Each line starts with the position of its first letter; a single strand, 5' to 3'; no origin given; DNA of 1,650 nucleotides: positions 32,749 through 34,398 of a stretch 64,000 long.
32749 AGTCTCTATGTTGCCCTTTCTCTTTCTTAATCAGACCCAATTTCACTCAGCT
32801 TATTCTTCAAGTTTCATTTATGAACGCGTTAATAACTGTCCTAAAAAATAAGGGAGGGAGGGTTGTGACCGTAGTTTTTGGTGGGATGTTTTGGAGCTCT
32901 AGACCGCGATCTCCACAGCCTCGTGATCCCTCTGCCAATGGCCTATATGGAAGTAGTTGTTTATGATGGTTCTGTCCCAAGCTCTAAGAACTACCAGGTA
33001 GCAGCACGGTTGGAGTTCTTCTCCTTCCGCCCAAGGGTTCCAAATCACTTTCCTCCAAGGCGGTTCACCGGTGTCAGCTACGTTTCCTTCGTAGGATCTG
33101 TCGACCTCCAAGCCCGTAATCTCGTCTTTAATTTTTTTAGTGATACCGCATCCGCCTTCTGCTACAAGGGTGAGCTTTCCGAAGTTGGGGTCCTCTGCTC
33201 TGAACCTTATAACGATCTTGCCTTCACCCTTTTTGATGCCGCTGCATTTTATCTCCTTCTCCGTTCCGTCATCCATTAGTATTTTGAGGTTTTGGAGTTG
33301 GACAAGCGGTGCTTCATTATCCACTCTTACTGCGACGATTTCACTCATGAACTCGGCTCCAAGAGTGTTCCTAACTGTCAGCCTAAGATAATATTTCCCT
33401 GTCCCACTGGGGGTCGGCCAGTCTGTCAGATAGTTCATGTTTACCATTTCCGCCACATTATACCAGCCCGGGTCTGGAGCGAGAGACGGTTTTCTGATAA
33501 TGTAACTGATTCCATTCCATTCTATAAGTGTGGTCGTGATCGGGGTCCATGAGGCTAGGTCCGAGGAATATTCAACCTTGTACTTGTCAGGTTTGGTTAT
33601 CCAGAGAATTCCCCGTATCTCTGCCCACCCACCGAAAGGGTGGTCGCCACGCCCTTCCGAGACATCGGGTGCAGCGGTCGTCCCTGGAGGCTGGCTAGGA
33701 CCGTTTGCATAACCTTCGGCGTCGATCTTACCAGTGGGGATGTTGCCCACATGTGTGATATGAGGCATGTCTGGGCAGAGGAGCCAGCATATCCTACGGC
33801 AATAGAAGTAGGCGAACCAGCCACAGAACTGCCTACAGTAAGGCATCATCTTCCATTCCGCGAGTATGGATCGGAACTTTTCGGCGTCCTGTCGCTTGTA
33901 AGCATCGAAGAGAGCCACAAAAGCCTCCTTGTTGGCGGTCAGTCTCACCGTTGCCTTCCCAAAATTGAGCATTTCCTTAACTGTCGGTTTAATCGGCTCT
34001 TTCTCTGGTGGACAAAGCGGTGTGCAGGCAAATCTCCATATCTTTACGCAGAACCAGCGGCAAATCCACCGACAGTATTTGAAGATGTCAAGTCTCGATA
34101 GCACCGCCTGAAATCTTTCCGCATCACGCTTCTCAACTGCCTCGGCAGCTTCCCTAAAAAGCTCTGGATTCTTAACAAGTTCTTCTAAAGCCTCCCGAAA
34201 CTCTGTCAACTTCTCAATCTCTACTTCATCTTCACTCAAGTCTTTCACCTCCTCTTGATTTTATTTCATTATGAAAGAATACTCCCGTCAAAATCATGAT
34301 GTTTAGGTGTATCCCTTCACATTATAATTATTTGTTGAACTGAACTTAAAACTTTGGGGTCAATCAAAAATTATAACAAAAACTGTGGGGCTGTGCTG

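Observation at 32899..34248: Orphan protein with two mirrored C-x3-C helical modules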

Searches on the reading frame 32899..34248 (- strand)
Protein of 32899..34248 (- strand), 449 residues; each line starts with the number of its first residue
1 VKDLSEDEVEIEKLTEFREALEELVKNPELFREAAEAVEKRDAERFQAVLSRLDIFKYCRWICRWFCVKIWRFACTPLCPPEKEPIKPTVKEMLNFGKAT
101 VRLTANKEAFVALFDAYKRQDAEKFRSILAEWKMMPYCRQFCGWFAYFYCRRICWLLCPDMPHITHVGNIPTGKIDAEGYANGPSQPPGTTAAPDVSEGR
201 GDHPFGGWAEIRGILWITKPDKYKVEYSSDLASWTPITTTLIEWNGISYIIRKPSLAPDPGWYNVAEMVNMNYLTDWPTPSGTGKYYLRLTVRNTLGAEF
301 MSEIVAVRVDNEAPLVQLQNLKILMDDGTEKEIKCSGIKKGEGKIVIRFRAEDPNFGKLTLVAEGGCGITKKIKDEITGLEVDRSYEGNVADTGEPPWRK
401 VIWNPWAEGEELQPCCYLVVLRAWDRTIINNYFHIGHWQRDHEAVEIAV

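Call 4: search_protein_families(library=pfam, proteins=[window:32899-34248:-], max_evalue=10)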
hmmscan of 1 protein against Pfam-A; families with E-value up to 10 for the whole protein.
window:32899-34248:- (449 aa): 3 families
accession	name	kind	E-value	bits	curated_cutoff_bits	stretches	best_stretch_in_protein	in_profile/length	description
PF18312.6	ScsC_N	-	0.0035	17.4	25.8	1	24-44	13-33/34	Copper resistance protein ScsC N-terminal domain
PF24669.2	Ddi2_HDD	-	0.05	14.1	32.8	1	26-51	23-44/66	Ddi2 HDD domain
PF23273.1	DUF7076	-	0.078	13.5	27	1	281-315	33-68/119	Domain of unknown function (DUF7076)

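Call 5: search_protein_families(library=ncbifam, proteins=[window:32899-34248:-], max_evalue=10)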
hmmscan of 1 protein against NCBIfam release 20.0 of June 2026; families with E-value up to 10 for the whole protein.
window:32899-34248:- (449 aa): 1 family
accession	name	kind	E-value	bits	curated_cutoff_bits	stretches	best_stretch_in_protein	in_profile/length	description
TIGR01578.1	MiaB-like-B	hypoth_equivalog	0.072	11.9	314.7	1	12-109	96-190/421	tRNA (N(6)-L-threonylcarbamoyladenosine(37)-C(2))-methylthiotransferase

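Call 6: find_homologous_proteins(query=window:32899-34248:-, max_evalue=0.01)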
Query window:32899-34248:- (449 aa): 112 proteins with E <= 0.01 among 7528 candidates.
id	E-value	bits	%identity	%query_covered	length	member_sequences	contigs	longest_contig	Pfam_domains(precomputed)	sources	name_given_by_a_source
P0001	0.0e+0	1009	94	100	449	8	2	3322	-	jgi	jgi:hypothetical protein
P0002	9.2e-280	946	88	100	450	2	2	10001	-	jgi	jgi:hypothetical protein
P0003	5.8e-274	927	85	100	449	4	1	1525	-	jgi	jgi:hypothetical protein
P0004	5.2e-254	861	81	99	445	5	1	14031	-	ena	-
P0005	1.6e-192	658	62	98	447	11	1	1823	-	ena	-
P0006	2.3e-190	651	64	98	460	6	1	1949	-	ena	-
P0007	8.1e-190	649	62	98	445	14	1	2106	-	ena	-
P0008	1.3e-181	622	60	98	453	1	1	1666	-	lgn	-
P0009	4.6e-164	564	84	64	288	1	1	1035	-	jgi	jgi:hypothetical protein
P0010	5.9e-153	528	53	98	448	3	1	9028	-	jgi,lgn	jgi:hypothetical protein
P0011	1.8e-152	526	53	99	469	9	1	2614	-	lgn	-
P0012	2.2e-146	506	50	99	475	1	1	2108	-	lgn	-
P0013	9.2e-130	451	70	62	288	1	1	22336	-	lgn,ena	-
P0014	3.1e-119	417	46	95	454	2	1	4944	-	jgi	jgi:hypothetical protein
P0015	3.8e-117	410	44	95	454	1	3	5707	-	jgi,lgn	-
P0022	1.4e-97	345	40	99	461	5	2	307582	-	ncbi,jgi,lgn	jgi:hypothetical protein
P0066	5.9e-78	280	36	98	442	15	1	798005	-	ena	-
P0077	6.6e-72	261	33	100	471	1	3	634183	-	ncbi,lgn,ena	-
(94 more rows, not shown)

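Call 19: find_encoding_contigs(protein=P0004, flank=8000, max_places=3)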
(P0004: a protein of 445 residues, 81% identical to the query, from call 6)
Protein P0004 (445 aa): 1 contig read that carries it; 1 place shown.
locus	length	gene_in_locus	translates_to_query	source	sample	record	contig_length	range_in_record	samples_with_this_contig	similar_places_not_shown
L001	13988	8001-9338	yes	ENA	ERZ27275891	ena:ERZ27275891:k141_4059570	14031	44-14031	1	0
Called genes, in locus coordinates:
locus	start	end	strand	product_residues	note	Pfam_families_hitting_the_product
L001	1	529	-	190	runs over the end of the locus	?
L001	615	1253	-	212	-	-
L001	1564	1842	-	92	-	PF03685:UPF0147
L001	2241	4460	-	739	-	PF00136:DNA_pol_B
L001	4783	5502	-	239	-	PF08423:Rad51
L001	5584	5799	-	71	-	-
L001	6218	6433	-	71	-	-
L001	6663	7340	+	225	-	PF10050:DUF2284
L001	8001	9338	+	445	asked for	-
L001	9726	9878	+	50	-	-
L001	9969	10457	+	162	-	PF04140:ICMT, PF04191:PEMT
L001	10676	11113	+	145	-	PF12773:DZR (weak), PF13240:Zn_Ribbon_1 (faint)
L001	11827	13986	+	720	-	?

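Call 20: find_encoding_contigs(protein=P0066, flank=8000, max_places=2)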
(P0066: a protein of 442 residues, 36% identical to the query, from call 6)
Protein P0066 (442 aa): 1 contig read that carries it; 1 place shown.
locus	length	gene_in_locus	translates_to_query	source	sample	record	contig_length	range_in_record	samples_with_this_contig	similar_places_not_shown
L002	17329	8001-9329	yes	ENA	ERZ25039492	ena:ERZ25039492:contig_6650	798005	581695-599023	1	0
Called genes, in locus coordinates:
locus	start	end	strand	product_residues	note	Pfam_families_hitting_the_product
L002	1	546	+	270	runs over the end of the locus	PF00106:adh_short, PF08659:KR, PF13561:adh_short_C2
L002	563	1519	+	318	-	PF04199:Cyclase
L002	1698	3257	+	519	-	PF00324:AA_permease, PF13520:AA_permease_2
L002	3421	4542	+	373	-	PF14486:DUF4432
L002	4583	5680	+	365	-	-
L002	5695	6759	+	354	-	PF13669:Glyoxalase_4 (weak)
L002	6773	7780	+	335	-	PF01073:3Beta_HSD, PF01370:Epimerase, PF02719:Polysacc_synt_2 (weak), PF04321:RmlD_sub_bind, PF07993:NAD_binding_4 (faint), PF16363:GDP_Man_Dehyd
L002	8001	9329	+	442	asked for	-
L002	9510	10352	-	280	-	PF01400:Astacin (weak)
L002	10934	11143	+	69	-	-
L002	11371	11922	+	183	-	-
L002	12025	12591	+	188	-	-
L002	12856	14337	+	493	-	-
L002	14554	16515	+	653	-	PF24063:DUF7363, PF12770:CHAT, PF01364:Peptidase_C25 (weak)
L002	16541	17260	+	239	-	-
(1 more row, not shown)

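Call 21: predict_structure(alignment_id=A2)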
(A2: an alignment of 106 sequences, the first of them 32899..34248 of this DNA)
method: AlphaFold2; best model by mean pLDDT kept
length: 449 residues; sequences in the alignment: 106
mean_pLDDT: 94.5   pTM: 0.88
mean pLDDT of the five models: 94.5, 94.4, 93.7, 93.5, 93.3
residues with pLDDT >= 90: 396; 70-90: 49; 50-70: 3; < 50: 1
segments of 3 or more residues with pLDDT < 50: none
pLDDT, mean of each block of 10 residues (from residue 1): 78 92 98 96 97 96 93 89 86 95 96 96 97 95 93 94 98 98 95 95 98 97 98 98 94 94 96 98 98 97 98 97 96 85 95 98 93 95 96 93 89 91 98 95 89
secondary structure, 60 per line:
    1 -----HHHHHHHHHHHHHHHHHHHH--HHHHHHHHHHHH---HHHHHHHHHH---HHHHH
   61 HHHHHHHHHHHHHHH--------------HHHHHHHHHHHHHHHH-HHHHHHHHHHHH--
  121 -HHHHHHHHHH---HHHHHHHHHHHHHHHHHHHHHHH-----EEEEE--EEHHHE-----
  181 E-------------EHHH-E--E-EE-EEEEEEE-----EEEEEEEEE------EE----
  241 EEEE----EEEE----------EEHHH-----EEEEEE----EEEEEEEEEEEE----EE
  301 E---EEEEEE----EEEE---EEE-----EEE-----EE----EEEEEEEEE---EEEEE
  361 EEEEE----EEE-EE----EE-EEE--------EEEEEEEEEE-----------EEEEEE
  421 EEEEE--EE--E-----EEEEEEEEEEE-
elements in order: H6-25 H28-39 H43-52 H56-75 H90-105 H107-118 H122-131 H135-157 E163-167 E208-214 E220-228 E241-244 E249-252 E273-278 E283-294 E299-301 E305-310 E315-318 E322-324 E330-332 E344-352 E356-365 E370-372 E383-385 E394-403 E415-425 E438-448

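Call 24: fold_search(model_id=the predicted structure, library=pdb)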
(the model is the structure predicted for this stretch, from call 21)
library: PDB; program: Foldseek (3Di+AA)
matches with E <= 10: 1851; with E <= 0.001: 44
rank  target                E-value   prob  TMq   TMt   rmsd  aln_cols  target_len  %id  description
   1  2yn5_A                1.2e-06  1.00  0.29  0.43   9.1       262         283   12  Structural insight into the giant calcium-binding adhesin SiiE: implications for the adhesion of Salmonella enterica t (released 2013-04-03)
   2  4kkq_A                2.2e-06  1.00  0.18  0.32  20.6       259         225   12  Crystal structure of Vibrio cholerae RbmA (crystal form 1) (released 2013-05-22)
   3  4be5_A                2.3e-06  1.00  0.18  0.34  20.7       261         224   12  V. cholera biofilm scaffolding protein RbmA (released 2013-12-18)
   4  4be6_A                2.6e-06  1.00  0.19  0.35  19.9       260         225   10  V. cholera biofilm scaffolding protein RbmA (released 2013-12-18)
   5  4kkp_B                4.4e-06  1.00  0.18  0.31  19.7       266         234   14  Crystal structure of Vibrio cholerae RbmA (crystal form 2) (released 2013-05-22)
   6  2yn3_C                4.4e-06  1.00  0.23  0.34  19.7       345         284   14  Structural insight into the giant calcium-binding adhesin SiiE: implications for the adhesion of Salmonella enterica t (released 2013-04-03)
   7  4kkq_B                5.8e-06  1.00  0.18  0.31  20.6       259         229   12  Crystal structure of Vibrio cholerae RbmA (crystal form 1) (released 2013-05-22)
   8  2vkx_E                2.3e-05  1.00  0.18  0.34  13.6       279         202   13  Human NCAM, FN3 domains 1 and 2, M610R mutant (released 2008-02-26)
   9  2yn3_A                2.4e-05  1.00  0.22  0.33  19.6       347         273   14  Structural insight into the giant calcium-binding adhesin SiiE: implications for the adhesion of Salmonella enterica t (released 2013-04-03)
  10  8gul_A                5.0e-05  0.98  0.15  0.15  19.5       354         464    8  Chitin-active AA10 LPMO (GbpA) complexed with Cu(II) from Vibrio campbellii (released 2023-06-21)
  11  9g5g_A                5.3e-05  1.00  0.18  0.16  11.0       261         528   10  Glycoside Hydrolase Family 157 from Labilibaculum antarcticum (LaGH157) in complex with Laminaribiose (released 2025-05-21)
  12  2vkw_B                9.1e-05  1.00  0.18  0.39  13.4       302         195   11  Human NCAM, FN3 domains 1 and 2 (released 2008-02-26)
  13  2yn3_D                9.7e-05  1.00  0.20  0.33   9.3       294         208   10  Structural insight into the giant calcium-binding adhesin SiiE: implications for the adhesion of Salmonella enterica t (released 2013-04-03)
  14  2vkx_A                1.3e-04  1.00  0.19  0.38  12.1       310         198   11  Human NCAM, FN3 domains 1 and 2, M610R mutant (released 2008-02-26)
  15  7y6e_E                1.4e-04  1.00  0.17  0.33  14.0       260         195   11  Crystal structure of sDscam FNIII23 domains, isoform Beta2v6 (released 2023-05-24)
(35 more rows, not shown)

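Call 25: find_related_loci(query=A1, collection=genome_contigs, flank=10000)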
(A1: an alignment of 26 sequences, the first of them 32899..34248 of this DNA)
Query A1 (449 aa) in genome_contigs; peptide patterns used: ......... (x = any residue, [..] = any of these).
418 stretches matched a pattern; 50 encode a relative of the query (tblastn E <= 1e-3); 50 distinct loci.
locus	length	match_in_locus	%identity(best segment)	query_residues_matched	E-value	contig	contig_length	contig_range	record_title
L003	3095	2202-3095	75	3-306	2e-159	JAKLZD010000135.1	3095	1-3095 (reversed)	MAG: Candidatus Methylarchaceae archaeon HK01M k127_4892129, whole genome shotgun sequence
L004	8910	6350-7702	41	4-448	2e-100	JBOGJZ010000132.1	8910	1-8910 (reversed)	MAG: Terriglobia bacterium isolate TC-S_metabat2.bin.79 k127_5172202, whole genome shotgun sequence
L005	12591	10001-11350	40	4-447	3e-100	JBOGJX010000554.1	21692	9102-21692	MAG: Terriglobia bacterium isolate TC-S_metawrap_bin.195 k127_4017934, whole genome shotgun sequence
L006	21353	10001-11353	40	5-448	8e-100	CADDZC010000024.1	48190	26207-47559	Acidobacteria bacterium isolate 17 genome assembly, contig: NODE_365_length_48190_cov_47.059776, whole genome shotgun se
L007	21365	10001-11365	40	6-448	1e-99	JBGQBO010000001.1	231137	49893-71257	MAG: Terriglobia bacterium isolate OBJ2_061818_110_62 k141_1278997_length_231137_cov_15.0869, whole genome shotgun seque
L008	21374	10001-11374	39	4-448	5e-97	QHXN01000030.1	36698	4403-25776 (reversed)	MAG: Acidobacteria bacterium isolate gp4 AA19 14_0903_12_40cm_200_scaffold_145_curated, whole genome shotgun sequence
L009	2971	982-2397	37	6-441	2e-97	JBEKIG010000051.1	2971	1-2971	MAG: Nitrososphaeria archaeon isolate SPRUCE 295 SPRUCE_295_51, whole genome shotgun sequence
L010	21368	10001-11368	38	6-448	1e-88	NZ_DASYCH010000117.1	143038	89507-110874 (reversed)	MAG: Puia sp. isolate SMAG_U4928 k141_1420054, whole genome shotgun sequence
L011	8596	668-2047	39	10-448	1e-87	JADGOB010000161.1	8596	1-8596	MAG: Acidobacteria bacterium isolate Chersky.3_23 contig-100_5129, whole genome shotgun sequence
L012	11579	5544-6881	35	4-448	1e-85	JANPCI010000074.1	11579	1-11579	MAG: Actinomycetes bacterium isolate VAR_78_metabat_524 VAR_78_k141_2003157, whole genome shotgun sequence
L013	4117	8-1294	36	8-448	1e-85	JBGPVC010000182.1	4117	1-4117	MAG: Candidatus Limnocylindria bacterium isolate OBJ1_062018_110_27 k141_1696360_length_4117_cov_12.7676, whole genome s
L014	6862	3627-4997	38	5-448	4e-84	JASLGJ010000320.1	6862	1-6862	MAG: Candidatus Elarobacter sp. isolate SHSU.bins.438 k141_13494988, whole genome shotgun sequence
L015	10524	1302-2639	37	4-448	1e-83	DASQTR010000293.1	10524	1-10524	MAG TPA_asm: Ilumatobacter sp. isolate SMAG_U10940 k141_52959, whole genome shotgun sequence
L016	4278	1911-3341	34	6-448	2e-83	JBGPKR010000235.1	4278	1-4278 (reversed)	MAG: Chitinophagaceae bacterium isolate OBJ_0618_7090110_281 k141_4823508_length_4278_cov_7.0000, whole genome shotgun s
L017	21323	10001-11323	36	12-448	8e-82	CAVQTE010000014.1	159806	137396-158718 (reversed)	MAG: Ilumatobacteraceae bacterium isolate MFD00032.bin.2.104 genome assembly, contig: contig_29442, whole genome shotgun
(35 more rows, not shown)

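Call 32: fold_search(model_id=the predicted structure, library=viral)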
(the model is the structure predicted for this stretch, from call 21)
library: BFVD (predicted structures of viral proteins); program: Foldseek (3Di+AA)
matches with E <= 10: 829; with E <= 0.001: 29
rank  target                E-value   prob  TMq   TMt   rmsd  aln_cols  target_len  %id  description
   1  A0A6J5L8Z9            5.1e-06  1.00  0.22  0.40   8.1       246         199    8  Gliding motility-associated, C-terminal domain [uncultured Caudovirales phage]
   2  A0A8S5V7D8            1.2e-05  0.99  0.17  0.18  15.7       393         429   12  Uncharacterized protein [CrAss-like virus sp. ctUXy6]
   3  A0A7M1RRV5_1          1.2e-05  0.99  0.17  0.07  24.2       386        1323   14  Internalin-like protein [uncultured phage cr52_1]
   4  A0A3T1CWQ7            1.4e-05  1.00  0.21  0.31  10.0       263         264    9  PKD domain-containing protein [Acanthamoeba castellanii medusavirus J1]
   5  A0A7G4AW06            2.7e-05  1.00  0.16  0.07  15.2       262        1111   10  Minor tail protein [Streptomyces phage Coruscant]
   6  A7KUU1                4.4e-05  1.00  0.20  0.17  11.4       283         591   11  (no name in the UniProt tables at hand)
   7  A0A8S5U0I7            8.5e-05  1.00  0.24  0.38   7.6       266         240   10  Uncharacterized protein [Siphoviridae sp. ctNEy24]
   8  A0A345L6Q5            1.1e-04  0.98  0.16  0.16  14.8       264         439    8  Uncharacterized protein [Serratia phage Scapp]
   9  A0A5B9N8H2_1          1.5e-04  0.99  0.15  0.08  12.9       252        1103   11  (no name in the UniProt tables at hand)
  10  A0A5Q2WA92            1.9e-04  1.00  0.30  0.11   7.4       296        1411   10  (no name in the UniProt tables at hand)
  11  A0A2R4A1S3            1.9e-04  0.99  0.19  0.10  13.1       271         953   10  (no name in the UniProt tables at hand)
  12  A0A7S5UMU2            2.0e-04  0.89  0.17  0.21  19.5       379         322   13  Uncharacterized protein [Bacteroides phage crAss002]
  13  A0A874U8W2            2.3e-04  0.98  0.15  0.18  13.2       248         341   10  (no name in the UniProt tables at hand)
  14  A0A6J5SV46            2.5e-04  1.00  0.21  0.18  14.1       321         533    8  Collagen triple helix repeat [uncultured Caudovirales phage]
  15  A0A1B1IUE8            3.2e-04  0.97  0.15  0.27  14.8       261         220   10  (no name in the UniProt tables at hand)
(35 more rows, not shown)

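Call 41: search_solved_structures(query=A2, max_evalue=10)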
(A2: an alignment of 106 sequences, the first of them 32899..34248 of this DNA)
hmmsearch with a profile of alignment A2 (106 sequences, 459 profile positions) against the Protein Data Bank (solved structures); distinct sequences matched with E-value up to 10: 17.
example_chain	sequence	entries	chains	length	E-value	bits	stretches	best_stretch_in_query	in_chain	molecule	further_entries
29sb_A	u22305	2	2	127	0.019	16.8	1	8-50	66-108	KABLE2.5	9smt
3mpc_A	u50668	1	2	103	0.15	13.9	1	214-247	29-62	Fn3-like protein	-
9n0j_A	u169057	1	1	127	0.2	13.4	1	10-50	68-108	De novo designed KABLE protein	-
9n0k_A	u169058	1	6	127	0.2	13.4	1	10-50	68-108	De novo designed KABLE protein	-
9n0i_A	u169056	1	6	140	0.29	12.9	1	10-50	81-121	De novo designed KABLE protein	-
2yn3_A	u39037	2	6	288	0.48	12.2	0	278-317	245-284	PUTATIVE INNER MEMBRANE PROTEIN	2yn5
4rn7_A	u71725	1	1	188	0.65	11.7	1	342-441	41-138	N-acetylmuramoyl-L-alanine amidase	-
7rmx_A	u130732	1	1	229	1.3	10.7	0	100-138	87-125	Tunable symmetric protein, D_3_212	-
9tav_A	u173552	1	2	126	1.3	10.7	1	8-52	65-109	De novo photoenzyme photoABLE2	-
9tau_A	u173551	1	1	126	1.5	10.6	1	9-52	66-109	De novo photoenzyme variant ABLE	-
3tqu_A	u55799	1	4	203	1.6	10.5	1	16-66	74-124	Non-canonical purine NTP pyrophosphatase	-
7ptp_A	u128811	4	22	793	1.6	10.4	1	311-398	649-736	Cell surface glycoprotein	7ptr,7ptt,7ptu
9taq_A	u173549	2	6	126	1.8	10.3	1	9-52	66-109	De novo photoenzyme variant ABLE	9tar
6x8n_A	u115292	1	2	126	2.1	10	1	9-52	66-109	De novo designed ABLE protein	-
9tas_A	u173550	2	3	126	2.4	9.9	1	9-52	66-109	De novo photoenzyme photoABLE1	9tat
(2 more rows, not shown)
